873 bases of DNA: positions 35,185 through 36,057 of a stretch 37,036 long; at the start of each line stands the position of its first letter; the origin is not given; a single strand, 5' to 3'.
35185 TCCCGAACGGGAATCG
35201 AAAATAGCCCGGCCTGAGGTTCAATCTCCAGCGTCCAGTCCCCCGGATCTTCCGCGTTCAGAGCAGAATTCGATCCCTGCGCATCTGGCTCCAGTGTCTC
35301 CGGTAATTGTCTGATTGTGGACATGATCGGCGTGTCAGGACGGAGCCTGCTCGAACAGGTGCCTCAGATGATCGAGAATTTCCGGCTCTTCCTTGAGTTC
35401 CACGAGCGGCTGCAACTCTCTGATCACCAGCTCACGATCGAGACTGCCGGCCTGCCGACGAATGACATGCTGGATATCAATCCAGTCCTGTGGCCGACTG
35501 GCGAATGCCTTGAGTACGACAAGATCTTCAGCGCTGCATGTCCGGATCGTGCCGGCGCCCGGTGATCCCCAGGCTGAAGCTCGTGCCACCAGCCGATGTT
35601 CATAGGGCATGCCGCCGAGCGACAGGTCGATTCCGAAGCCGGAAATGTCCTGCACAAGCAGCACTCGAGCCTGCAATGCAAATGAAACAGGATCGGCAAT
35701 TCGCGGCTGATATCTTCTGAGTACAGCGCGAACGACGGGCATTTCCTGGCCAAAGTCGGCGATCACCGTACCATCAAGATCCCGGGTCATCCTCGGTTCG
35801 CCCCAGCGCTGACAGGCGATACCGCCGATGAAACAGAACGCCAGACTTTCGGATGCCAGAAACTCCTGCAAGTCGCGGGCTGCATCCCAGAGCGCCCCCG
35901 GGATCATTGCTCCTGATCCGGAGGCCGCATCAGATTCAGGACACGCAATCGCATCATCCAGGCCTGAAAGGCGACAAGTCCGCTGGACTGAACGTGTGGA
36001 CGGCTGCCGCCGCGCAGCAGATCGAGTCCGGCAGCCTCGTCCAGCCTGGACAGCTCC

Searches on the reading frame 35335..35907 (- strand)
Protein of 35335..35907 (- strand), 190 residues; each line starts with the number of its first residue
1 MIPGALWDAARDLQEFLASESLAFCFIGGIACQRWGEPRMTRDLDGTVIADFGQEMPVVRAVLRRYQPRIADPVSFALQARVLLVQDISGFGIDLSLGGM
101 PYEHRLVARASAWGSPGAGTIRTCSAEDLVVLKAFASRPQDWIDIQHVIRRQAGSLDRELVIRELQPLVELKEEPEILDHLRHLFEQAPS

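Call 3: search_protein_families(library=ncbifam, proteins=[window:35335-35907:-], max_evalue=0.01)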
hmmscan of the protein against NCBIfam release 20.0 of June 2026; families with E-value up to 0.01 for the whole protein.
window:35335-35907:- (190 aa): 0 families

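Call 4: search_protein_families(library=pfam, proteins=[window:35335-35907:-], max_evalue=0.01)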
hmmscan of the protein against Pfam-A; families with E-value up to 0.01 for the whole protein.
window:35335-35907:- (190 aa): 3 families
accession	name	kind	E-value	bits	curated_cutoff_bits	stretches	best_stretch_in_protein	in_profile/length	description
PF08843.17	AbiEii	-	7.8e-07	29.7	22.5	1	19-160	10-177/238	Nucleotidyl transferase AbiEii toxin, Type IV TA system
PF19502.5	DUF6036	-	0.0031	17.8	23.6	1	120-147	90-117/164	Nucleotidyltransferase of unknown function (DUF6036)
PF09970.15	DUF2204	-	0.0034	17.5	20.3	1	120-182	116-180/181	Nucleotidyl transferase of unknown function (DUF2204)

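Call 40: search_protein_families(library=pfam, proteins=[window:35335-35907:-], max_evalue=5)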
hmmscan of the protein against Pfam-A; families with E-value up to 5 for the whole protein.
window:35335-35907:- (190 aa): 3 families
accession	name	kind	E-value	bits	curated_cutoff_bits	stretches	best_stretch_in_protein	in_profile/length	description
PF08843.17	AbiEii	-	7.8e-07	29.7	22.5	1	19-160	10-177/238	Nucleotidyl transferase AbiEii toxin, Type IV TA system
PF19502.5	DUF6036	-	0.0031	17.8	23.6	1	120-147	90-117/164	Nucleotidyltransferase of unknown function (DUF6036)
PF09970.15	DUF2204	-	0.0034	17.5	20.3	1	120-182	116-180/181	Nucleotidyl transferase of unknown function (DUF2204)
